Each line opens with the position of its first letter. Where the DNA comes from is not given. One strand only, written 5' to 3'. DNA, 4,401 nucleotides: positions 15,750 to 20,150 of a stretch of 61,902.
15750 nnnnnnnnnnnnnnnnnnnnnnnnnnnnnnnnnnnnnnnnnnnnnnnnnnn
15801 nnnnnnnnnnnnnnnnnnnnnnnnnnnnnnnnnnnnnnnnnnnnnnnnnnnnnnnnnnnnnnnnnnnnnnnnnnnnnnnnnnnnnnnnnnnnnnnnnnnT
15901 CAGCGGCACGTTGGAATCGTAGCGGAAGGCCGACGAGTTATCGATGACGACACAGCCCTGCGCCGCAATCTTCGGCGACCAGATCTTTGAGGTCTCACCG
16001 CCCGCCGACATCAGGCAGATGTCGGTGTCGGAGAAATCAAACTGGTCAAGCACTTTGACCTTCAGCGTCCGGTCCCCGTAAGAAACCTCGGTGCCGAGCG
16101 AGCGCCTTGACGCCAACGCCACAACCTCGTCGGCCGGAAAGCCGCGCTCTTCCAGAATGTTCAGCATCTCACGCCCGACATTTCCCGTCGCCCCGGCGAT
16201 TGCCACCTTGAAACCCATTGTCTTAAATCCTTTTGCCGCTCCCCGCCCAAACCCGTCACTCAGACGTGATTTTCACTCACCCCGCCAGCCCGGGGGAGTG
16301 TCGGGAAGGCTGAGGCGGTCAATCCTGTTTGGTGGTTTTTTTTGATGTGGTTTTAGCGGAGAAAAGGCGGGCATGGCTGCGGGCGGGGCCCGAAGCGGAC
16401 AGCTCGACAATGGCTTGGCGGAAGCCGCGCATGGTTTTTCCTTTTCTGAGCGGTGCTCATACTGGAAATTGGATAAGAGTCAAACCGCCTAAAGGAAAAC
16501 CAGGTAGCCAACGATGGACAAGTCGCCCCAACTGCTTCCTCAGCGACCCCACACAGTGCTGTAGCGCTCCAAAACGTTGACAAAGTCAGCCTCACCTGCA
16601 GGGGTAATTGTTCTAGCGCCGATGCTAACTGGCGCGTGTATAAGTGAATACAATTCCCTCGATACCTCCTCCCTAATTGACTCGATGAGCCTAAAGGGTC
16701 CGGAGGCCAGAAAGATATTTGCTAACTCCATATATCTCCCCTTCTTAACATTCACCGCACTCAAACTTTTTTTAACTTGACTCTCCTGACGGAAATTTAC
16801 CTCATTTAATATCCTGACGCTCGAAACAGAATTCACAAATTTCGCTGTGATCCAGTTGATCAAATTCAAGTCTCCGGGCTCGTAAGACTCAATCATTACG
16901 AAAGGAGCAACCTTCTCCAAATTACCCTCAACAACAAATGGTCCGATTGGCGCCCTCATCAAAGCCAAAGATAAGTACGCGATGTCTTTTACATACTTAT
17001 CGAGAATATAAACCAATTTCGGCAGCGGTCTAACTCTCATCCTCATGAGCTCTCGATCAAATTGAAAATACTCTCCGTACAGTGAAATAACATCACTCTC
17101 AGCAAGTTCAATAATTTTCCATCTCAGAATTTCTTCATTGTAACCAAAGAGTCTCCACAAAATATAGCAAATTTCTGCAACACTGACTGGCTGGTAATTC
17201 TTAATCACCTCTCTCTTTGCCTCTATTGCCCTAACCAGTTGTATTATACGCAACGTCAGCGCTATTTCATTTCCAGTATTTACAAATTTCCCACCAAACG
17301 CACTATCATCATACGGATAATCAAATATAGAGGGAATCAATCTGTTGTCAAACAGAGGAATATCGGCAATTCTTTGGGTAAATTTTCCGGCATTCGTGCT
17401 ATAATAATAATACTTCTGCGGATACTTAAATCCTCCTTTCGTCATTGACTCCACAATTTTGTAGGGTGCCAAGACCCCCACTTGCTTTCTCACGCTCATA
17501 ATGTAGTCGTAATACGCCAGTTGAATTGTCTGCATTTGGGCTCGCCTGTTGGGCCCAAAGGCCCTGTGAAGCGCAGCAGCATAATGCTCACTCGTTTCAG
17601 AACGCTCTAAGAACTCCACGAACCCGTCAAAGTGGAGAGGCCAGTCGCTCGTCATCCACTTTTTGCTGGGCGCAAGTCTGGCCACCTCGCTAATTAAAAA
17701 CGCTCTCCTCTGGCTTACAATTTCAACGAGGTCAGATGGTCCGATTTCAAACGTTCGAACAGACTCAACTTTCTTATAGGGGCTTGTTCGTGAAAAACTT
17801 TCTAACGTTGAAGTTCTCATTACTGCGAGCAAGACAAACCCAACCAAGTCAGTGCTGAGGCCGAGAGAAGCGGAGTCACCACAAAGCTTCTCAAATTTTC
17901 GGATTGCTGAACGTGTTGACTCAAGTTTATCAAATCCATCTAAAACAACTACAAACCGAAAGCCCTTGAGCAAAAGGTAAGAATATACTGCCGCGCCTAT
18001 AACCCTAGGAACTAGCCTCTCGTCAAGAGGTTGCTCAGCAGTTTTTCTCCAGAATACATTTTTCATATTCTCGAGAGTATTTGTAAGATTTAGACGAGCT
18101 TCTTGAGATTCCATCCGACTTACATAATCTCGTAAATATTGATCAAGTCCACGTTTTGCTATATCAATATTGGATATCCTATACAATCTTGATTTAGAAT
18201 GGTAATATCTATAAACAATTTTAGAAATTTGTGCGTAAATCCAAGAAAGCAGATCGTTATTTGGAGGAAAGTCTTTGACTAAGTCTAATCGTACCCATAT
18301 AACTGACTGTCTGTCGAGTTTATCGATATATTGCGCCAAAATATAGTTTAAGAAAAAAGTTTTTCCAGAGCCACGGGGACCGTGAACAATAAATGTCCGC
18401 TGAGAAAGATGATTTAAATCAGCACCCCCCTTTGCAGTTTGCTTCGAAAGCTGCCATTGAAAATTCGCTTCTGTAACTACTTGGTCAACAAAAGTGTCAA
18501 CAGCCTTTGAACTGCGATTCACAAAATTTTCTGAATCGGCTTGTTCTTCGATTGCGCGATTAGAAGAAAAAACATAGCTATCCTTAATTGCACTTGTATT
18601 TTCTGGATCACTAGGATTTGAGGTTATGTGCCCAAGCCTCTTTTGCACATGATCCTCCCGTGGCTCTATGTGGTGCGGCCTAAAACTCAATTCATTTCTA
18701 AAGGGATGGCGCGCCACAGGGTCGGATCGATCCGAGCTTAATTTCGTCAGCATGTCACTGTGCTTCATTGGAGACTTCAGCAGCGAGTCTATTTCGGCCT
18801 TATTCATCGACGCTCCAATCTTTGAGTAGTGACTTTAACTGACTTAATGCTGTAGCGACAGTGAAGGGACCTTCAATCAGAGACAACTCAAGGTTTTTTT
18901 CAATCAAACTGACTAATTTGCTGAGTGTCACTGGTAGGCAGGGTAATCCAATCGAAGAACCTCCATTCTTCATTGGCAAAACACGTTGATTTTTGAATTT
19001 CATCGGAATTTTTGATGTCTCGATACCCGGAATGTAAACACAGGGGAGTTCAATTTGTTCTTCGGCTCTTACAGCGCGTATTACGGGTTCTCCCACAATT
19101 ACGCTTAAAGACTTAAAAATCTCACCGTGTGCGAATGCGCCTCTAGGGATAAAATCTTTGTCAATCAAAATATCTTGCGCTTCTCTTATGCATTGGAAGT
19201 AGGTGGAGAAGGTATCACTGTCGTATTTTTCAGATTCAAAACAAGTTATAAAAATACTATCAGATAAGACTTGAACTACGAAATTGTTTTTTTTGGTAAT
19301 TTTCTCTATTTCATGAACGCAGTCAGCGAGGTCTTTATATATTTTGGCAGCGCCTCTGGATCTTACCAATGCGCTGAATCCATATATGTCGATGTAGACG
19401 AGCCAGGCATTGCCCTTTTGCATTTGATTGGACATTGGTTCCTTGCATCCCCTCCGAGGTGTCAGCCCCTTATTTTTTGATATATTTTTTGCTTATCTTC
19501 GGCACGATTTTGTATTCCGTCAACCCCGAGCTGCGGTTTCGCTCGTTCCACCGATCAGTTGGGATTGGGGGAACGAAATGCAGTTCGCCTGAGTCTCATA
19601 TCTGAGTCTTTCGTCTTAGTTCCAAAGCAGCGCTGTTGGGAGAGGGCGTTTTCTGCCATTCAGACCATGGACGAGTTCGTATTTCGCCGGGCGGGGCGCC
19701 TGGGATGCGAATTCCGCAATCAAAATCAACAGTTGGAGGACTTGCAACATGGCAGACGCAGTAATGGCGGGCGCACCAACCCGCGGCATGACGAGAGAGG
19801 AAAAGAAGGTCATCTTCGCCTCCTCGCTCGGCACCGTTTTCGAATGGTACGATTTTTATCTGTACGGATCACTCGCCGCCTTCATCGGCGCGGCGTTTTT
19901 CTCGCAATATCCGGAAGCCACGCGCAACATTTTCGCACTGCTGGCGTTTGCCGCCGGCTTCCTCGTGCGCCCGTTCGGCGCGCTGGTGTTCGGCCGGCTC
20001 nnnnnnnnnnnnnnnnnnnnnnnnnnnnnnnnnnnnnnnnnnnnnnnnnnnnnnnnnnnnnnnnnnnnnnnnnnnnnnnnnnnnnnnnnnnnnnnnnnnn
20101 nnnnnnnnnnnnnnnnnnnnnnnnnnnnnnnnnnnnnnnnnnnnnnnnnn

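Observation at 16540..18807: The 755-aa NTPase has an AAA+/ORC-like core between unassignable N- and C-terminal regions and no visible effector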

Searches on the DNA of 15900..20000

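Call 95: search_rna_families(source=window, start=15900, end=20000, threshold=evalue, max_evalue=1)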
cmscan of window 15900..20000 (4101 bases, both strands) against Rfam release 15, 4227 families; matches with E-value up to 1: 0.
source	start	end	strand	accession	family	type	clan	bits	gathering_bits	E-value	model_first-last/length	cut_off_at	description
